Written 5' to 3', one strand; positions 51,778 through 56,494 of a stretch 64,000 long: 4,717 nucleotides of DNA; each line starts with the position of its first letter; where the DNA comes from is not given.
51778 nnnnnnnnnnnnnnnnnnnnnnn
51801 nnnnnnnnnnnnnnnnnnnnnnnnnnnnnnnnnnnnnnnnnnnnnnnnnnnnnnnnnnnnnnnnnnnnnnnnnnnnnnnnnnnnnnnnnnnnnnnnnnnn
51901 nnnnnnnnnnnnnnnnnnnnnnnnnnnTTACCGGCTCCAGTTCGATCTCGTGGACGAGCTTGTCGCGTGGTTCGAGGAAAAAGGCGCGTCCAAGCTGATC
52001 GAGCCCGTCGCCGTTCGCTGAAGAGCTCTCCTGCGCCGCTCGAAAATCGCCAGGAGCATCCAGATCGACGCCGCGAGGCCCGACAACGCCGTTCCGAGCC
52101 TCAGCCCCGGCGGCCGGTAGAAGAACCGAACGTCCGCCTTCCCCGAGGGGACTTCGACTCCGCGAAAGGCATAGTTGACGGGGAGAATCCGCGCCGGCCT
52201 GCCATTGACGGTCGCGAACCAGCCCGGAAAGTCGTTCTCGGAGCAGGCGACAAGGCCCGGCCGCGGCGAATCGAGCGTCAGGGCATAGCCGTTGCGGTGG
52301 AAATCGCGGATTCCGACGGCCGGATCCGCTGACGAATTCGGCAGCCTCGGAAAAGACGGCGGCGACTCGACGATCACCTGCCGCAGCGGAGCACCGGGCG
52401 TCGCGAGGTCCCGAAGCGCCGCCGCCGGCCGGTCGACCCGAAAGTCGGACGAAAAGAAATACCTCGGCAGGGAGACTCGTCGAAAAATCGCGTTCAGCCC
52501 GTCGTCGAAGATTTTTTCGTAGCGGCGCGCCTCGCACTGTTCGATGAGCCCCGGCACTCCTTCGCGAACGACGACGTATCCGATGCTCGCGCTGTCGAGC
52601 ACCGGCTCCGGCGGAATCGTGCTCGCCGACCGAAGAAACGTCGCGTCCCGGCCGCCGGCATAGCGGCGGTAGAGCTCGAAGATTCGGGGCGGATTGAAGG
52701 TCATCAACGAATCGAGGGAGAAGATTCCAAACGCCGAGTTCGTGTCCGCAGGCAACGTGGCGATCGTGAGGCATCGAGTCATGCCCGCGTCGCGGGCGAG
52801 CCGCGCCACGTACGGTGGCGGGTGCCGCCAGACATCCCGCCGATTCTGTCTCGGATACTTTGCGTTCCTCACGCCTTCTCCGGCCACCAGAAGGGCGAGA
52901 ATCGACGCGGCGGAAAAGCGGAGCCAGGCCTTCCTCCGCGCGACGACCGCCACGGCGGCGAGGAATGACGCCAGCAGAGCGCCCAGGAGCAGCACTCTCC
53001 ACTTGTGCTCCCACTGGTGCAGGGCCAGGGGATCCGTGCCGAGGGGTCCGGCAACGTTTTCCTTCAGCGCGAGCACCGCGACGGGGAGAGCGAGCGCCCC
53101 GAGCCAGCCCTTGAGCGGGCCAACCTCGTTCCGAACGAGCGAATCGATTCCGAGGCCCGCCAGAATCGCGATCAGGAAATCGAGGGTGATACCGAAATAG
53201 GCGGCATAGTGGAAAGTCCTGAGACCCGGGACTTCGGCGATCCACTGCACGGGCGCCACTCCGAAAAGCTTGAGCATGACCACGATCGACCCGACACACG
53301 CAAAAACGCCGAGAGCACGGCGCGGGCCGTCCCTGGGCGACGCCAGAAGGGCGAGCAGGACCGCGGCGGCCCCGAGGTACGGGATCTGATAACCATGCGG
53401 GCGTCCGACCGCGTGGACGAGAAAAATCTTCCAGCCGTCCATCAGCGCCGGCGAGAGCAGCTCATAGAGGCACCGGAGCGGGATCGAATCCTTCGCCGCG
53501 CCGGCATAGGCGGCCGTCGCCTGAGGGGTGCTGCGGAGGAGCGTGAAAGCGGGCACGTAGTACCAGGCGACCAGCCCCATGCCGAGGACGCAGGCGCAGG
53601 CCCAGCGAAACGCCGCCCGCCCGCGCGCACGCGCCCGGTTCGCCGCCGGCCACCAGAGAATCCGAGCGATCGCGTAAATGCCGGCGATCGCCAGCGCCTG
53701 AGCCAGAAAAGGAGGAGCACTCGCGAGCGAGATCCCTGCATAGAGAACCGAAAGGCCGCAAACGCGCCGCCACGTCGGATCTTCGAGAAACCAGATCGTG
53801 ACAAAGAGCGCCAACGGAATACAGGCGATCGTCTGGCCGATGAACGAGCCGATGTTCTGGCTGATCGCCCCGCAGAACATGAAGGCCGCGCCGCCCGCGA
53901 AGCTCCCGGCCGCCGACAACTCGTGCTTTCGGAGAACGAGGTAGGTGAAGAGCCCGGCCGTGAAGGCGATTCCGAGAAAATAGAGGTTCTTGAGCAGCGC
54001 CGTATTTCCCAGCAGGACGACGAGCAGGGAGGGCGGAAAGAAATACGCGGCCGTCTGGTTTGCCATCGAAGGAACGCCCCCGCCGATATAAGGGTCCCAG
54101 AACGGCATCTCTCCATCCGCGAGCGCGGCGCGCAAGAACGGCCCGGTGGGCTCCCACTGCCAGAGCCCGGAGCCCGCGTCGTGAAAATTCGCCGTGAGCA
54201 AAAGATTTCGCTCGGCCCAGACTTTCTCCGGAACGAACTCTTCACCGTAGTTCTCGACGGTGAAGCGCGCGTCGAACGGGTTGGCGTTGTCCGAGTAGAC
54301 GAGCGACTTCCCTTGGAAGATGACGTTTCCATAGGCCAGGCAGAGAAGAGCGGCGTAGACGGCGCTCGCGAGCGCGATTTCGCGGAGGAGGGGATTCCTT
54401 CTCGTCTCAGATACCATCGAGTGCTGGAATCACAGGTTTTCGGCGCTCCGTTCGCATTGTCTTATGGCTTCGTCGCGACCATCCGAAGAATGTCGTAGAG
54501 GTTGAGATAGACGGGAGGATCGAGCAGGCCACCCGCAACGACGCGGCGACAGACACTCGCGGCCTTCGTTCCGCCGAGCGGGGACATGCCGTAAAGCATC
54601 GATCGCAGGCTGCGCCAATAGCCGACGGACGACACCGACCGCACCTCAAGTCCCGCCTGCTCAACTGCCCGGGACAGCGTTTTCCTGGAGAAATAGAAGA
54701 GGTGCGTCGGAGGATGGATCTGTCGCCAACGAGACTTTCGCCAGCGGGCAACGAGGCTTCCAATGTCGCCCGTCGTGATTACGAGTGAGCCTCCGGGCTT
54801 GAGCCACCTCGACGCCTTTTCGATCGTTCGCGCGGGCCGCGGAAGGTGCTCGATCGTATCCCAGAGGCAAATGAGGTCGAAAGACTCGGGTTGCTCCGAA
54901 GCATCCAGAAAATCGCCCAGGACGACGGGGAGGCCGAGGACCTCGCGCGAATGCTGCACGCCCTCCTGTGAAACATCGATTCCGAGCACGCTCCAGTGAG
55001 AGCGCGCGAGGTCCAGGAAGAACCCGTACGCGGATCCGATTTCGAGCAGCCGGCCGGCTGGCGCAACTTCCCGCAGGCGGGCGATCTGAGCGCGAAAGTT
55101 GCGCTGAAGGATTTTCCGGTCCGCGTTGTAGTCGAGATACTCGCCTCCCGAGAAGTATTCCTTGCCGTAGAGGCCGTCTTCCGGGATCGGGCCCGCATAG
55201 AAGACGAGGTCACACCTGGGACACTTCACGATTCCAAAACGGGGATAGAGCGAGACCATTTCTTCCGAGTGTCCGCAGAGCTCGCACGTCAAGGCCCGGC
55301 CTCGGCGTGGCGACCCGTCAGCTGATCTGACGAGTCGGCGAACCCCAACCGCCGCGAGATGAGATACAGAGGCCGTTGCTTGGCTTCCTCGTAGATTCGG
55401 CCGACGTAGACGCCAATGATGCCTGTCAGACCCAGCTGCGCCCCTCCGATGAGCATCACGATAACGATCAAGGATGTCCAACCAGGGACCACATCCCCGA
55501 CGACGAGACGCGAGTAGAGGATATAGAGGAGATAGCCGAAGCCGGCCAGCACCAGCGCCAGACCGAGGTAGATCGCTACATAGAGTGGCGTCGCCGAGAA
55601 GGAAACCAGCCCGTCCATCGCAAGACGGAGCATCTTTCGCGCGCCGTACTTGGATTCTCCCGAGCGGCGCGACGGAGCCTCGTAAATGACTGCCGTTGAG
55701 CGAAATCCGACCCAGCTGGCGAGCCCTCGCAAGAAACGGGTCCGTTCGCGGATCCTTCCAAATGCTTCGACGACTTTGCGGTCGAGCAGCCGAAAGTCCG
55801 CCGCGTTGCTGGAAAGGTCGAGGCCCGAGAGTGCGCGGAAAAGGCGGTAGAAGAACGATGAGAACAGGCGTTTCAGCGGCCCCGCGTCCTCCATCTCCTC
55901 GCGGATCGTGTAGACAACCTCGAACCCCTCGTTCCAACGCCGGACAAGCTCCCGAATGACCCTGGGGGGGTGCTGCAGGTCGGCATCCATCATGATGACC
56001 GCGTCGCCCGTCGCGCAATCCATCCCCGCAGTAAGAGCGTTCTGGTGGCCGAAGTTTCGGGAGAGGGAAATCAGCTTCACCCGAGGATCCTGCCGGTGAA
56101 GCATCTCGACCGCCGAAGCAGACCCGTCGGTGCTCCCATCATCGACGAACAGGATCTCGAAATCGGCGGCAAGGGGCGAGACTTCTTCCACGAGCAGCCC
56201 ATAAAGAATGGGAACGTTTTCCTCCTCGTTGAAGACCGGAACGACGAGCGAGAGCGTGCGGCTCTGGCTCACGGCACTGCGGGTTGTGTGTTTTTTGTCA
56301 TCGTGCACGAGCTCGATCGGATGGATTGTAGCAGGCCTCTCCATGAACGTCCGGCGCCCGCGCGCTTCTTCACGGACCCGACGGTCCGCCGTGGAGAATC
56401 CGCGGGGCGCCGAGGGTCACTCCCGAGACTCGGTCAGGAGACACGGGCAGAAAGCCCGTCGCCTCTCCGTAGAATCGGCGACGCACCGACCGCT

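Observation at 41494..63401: Recurrent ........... lipoprotein domain paired with, and once fused to, GT-C/YfhO-like membrane transferases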

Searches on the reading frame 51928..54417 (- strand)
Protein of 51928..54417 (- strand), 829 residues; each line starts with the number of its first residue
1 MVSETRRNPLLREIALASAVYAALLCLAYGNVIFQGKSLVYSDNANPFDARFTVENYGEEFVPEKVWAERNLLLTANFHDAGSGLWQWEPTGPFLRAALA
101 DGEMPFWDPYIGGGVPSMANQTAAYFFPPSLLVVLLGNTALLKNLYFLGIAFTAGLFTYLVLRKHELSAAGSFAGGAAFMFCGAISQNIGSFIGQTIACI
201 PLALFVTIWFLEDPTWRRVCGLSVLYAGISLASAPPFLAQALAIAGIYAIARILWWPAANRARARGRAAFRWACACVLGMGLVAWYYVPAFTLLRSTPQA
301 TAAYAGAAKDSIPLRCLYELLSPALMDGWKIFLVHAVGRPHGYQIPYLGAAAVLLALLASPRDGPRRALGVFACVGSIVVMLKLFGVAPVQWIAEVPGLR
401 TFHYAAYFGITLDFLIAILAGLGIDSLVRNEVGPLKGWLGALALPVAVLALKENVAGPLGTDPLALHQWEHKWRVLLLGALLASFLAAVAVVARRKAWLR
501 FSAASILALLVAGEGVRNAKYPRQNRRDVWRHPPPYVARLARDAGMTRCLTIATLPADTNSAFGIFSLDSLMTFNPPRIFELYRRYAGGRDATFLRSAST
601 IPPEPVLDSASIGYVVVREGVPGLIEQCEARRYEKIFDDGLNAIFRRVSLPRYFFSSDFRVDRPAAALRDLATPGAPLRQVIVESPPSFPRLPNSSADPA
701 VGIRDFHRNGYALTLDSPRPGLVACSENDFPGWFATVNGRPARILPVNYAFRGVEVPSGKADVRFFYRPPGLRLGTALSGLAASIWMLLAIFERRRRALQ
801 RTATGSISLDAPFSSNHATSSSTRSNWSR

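Call 5: search_protein_families(library=pfam, proteins=[window:51928-54417:-], max_evalue=0.1)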
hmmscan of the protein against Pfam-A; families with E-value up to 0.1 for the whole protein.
window:51928-54417:- (829 aa): 1 family
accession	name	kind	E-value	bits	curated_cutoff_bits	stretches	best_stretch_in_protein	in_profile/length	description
PF09586.16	YfhO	-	3.9e-13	49.1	28.5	1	731-779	787-835/835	Bacterial membrane protein YfhO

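Call 39: search_protein_families(library=ncbifam, proteins=[window:51928-54417:-], max_evalue=0.1)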
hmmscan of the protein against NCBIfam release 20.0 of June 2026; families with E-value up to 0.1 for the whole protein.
window:51928-54417:- (829 aa): 1 family
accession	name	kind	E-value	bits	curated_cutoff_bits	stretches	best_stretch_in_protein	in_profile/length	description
NF047590.1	GlcsyltransPgfM2Strep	equivalog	0.05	11.7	1500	0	731-794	818-879/884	glycosyltransferase PgfM2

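Call 72: search_solved_structures(query=window:51928-54417:-, max_evalue=1)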
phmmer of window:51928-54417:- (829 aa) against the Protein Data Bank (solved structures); distinct sequences matched with E-value up to 1: 3.
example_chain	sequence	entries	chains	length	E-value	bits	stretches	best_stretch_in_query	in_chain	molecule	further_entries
5aww_G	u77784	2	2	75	0.31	12.5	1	144-184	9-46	Putative preprotein translocase, SecG subunit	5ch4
8ro0_W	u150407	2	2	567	0.37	12.3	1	51-110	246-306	WD_REPEATS_REGION domain-containing protein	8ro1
3cvm_A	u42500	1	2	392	0.63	11.5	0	528-572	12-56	Plasminogen activator inhibitor 1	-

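Call 74: find_homologous_proteins(query=window:51928-54417:-, max_evalue=1e-10)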
Query window:51928-54417:- (829 aa): 57 proteins with E <= 1e-10 among 8000 candidates.
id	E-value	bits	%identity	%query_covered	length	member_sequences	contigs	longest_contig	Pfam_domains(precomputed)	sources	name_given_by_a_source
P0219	0.0e+0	1877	100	100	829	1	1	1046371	PF09586.17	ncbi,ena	-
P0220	6.3e-282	956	56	98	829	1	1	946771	PF09586.17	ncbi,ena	-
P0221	3.3e-212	725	46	95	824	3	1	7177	PF09586.17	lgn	-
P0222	5.6e-209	715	46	93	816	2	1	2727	PF09586.17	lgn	-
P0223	8.1e-206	704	45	96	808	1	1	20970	PF09586.17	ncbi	ncbi:MAG: YfhO family protein [Thermoanaerobaculia bacterium]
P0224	8.0e-203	694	46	95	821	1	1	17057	PF09586.17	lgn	-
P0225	1.6e-201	690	44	98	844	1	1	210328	PF09586.17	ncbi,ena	-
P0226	9.1e-201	688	46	92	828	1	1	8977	PF09586.17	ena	-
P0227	1.5e-193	664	44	93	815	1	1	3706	PF09586.17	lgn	-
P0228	3.7e-193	662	45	94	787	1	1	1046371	PF09586.17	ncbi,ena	-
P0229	1.0e-192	661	45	95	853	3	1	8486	PF09586.17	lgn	-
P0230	2.1e-191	657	44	92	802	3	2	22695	PF09586.17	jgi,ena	-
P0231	5.5e-191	655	45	93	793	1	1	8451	PF09586.17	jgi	jgi:hypothetical protein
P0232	3.4e-189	649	43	92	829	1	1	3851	PF09586.17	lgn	-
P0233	3.2e-187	643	45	90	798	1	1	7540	PF09586.17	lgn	-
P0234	1.2e-186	641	45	95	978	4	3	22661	PF09586.17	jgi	-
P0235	2.2e-185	637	44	93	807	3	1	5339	PF09586.17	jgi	jgi:hypothetical protein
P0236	1.6e-183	630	45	90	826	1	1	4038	PF09586.17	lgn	-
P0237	6.2e-183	629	43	93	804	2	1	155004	PF09586.17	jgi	jgi:hypothetical protein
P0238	9.9e-183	628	45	91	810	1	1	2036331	PF09586.17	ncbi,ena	-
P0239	2.3e-182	627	43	94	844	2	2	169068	PF09586.17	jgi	jgi:hypothetical protein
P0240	7.7e-181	622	44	96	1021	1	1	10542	PF09586.17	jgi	jgi:hypothetical protein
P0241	1.5e-180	621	41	95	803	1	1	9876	PF09586.17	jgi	jgi:hypothetical protein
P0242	9.5e-180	618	42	94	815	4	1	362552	PF09586.17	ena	-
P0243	1.1e-177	611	43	95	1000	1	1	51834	PF09586.17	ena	-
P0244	2.6e-177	610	42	95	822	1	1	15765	PF09586.17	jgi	jgi:hypothetical protein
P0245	7.0e-177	609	44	91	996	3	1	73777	PF09586.17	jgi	-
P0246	5.2e-174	599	43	91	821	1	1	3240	PF09586.17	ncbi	-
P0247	6.3e-172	592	41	96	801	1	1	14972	PF09586.17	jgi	jgi:hypothetical protein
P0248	7.0e-170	585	43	92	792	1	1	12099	PF09586.17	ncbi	-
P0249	9.1e-170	585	43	93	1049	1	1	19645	PF09586.17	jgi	jgi:hypothetical protein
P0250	3.1e-161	557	38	93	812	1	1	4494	PF09586.17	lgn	-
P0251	3.5e-161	557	40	92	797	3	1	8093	PF09586.17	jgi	-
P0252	2.4e-154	534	40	90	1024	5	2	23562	PF09586.17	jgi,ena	jgi:hypothetical protein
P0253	7.4e-152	526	39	92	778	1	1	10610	PF09586.17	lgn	-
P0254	6.1e-151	523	40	93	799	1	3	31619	PF09586.17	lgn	-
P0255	1.4e-148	515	39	92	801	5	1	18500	PF09586.17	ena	-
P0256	2.0e-147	511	40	96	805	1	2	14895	PF09586.17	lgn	-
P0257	2.1e-147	511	39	93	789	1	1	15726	PF09586.17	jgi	jgi:Bacterial membrane protein YfhO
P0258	2.3e-145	504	39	92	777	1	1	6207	PF09586.17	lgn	-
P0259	1.7e-144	501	38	93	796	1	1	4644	PF09586.17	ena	-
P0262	1.1e-65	241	29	90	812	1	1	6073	PF09586.17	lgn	-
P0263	2.8e-21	94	28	55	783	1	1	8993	PF09586.17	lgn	-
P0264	6.3e-21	93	26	47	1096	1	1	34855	PF09586.17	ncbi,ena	-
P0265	2.4e-15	74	23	82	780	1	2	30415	PF09586.17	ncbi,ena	ncbi:MAG TPA: YfhO family protein [Gemmatimonadales bacterium]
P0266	7.6e-15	72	40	9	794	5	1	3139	PF09586.17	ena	-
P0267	1.5e-13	68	23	29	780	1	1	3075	PF09586.17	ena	-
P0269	6.6e-12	63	27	36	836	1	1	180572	PF09586.17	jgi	jgi:hypothetical protein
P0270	7.7e-12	63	25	87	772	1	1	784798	PF09586.17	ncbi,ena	-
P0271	1.2e-11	62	29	15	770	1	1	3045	PF09586.17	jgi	jgi:hypothetical protein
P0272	1.8e-11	61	33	18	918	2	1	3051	PF20176.4,PF09586.17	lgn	-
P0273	2.9e-11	61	37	7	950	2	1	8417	PF09586.17,PF24677.2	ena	-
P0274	7.1e-11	59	28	21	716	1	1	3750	PF09586.17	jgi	jgi:hypothetical protein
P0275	7.4e-11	59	40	7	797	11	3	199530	PF09586.17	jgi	-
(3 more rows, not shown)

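Call 80: find_encoding_contigs(protein=P0243, flank=8000, max_places=2)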
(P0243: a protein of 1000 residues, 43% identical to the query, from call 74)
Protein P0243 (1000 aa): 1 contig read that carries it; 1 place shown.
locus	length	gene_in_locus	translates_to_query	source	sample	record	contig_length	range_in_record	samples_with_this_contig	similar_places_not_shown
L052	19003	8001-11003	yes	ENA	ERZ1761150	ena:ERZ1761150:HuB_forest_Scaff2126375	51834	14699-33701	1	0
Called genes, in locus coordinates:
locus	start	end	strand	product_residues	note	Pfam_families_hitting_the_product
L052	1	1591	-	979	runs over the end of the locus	PF00534:Glycos_transf_1, PF13692:Glyco_trans_1_4, PF20706:GT4-conflict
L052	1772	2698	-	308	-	PF13229:Beta_helix (weak)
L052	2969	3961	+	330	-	PF01073:3Beta_HSD, PF01370:Epimerase, PF04321:RmlD_sub_bind, PF13460:NAD_binding_10 (weak), PF16363:GDP_Man_Dehyd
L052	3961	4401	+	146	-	PF00908:dTDP_sugar_isom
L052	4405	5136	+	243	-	PF00535:Glycos_transf_2, PF13641:Glyco_tranf_2_3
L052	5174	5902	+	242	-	PF00535:Glycos_transf_2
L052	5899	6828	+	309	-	PF01370:Epimerase (weak), PF04321:RmlD_sub_bind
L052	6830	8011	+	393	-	PF02350:Epimerase_2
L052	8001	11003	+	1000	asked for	PF09586:YfhO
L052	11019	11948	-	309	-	PF13489:Methyltransf_23, PF07021:MetW (weak), PF13847:Methyltransf_31, PF08241:Methyltransf_11, PF08242:Methyltransf_12, PF13649:Methyltransf_25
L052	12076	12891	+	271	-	PF08241:Methyltransf_11, PF08242:Methyltransf_12 (weak), PF13649:Methyltransf_25, PF13847:Methyltransf_31 (weak)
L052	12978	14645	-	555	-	PF13884:Peptidase_S74 (weak)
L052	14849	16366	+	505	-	PF02074:Peptidase_M32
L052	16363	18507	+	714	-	PF00535:Glycos_transf_2, PF13439:Glyco_transf_4, PF13579:Glyco_trans_4_4, PF20706:GT4-conflict, PF00534:Glycos_transf_1, PF13692:Glyco_trans_1_4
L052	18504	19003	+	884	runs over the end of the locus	PF13439:Glyco_transf_4, PF00534:Glycos_transf_1 (faint), PF13692:Glyco_trans_1_4 (weak), PF13579:Glyco_trans_4_4 (weak), PF13692:Glyco_trans_1_4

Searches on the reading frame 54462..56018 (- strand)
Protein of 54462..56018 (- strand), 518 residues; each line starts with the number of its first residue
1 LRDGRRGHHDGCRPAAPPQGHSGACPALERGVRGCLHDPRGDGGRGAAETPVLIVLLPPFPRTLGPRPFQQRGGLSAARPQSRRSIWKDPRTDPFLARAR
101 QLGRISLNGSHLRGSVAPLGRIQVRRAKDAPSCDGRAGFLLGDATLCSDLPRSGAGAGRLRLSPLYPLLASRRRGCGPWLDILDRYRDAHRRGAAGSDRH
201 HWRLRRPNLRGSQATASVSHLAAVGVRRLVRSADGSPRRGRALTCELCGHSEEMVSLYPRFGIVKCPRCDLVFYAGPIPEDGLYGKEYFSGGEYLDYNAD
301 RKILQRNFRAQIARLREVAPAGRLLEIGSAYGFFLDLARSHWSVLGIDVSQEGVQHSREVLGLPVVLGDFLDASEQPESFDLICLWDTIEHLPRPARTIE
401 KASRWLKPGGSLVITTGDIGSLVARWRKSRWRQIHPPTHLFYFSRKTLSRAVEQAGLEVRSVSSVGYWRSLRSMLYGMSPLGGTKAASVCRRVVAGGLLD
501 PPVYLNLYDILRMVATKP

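Call 6: search_protein_families(library=pfam, proteins=[window:54462-56018:-], max_evalue=0.01)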
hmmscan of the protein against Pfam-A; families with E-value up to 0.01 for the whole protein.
window:54462-56018:- (518 aa): 5 families
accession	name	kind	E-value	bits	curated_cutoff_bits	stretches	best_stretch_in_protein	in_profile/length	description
PF13489.12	Methyltransf_23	-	2.7e-25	89.4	27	1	304-461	5-163/164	Methyltransferase domain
PF08241.18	Methyltransf_11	-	5.7e-13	49.8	21.2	1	325-414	1-95/95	Methyltransferase domain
PF13649.12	Methyltransf_25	-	4.3e-11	43.8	27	1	325-410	2-97/97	Methyltransferase domain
PF08242.18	Methyltransf_12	-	4.3e-11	43.8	30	1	325-412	1-98/98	Methyltransferase domain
PF13847.12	Methyltransf_31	-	2.6e-10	40.6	27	1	322-418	5-113/145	Methyltransferase domain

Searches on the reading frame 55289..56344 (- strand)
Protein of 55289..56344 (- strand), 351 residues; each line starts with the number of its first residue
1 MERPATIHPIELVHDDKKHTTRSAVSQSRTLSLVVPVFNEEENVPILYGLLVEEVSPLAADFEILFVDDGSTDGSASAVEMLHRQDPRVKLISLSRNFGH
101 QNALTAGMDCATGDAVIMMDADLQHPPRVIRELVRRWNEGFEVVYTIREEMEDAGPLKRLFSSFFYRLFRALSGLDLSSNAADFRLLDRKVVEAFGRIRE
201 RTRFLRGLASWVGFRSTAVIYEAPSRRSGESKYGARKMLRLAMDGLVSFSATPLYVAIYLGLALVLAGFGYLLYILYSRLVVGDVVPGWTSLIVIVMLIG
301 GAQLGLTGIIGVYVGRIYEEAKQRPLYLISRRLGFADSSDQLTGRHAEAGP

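Call 6: search_protein_families(library=pfam, proteins=[window:55289-56344:-], max_evalue=0.01)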
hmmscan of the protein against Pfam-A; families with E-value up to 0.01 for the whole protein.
window:55289-56344:- (351 aa): 3 families
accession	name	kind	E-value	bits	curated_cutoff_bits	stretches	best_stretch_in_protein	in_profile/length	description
PF00535.33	Glycos_transf_2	-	7.2e-31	107.8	23.3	1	32-194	1-166/168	Glycosyl transferase family 2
PF10111.15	Glyco_tranf_2_2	-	0.0003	20.8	27.3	1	32-122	1-91/276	Glycosyltransferase like family 2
PF13641.12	Glyco_tranf_2_3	-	0.00087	19.8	27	1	31-181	3-151/230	Glycosyltransferase like family 2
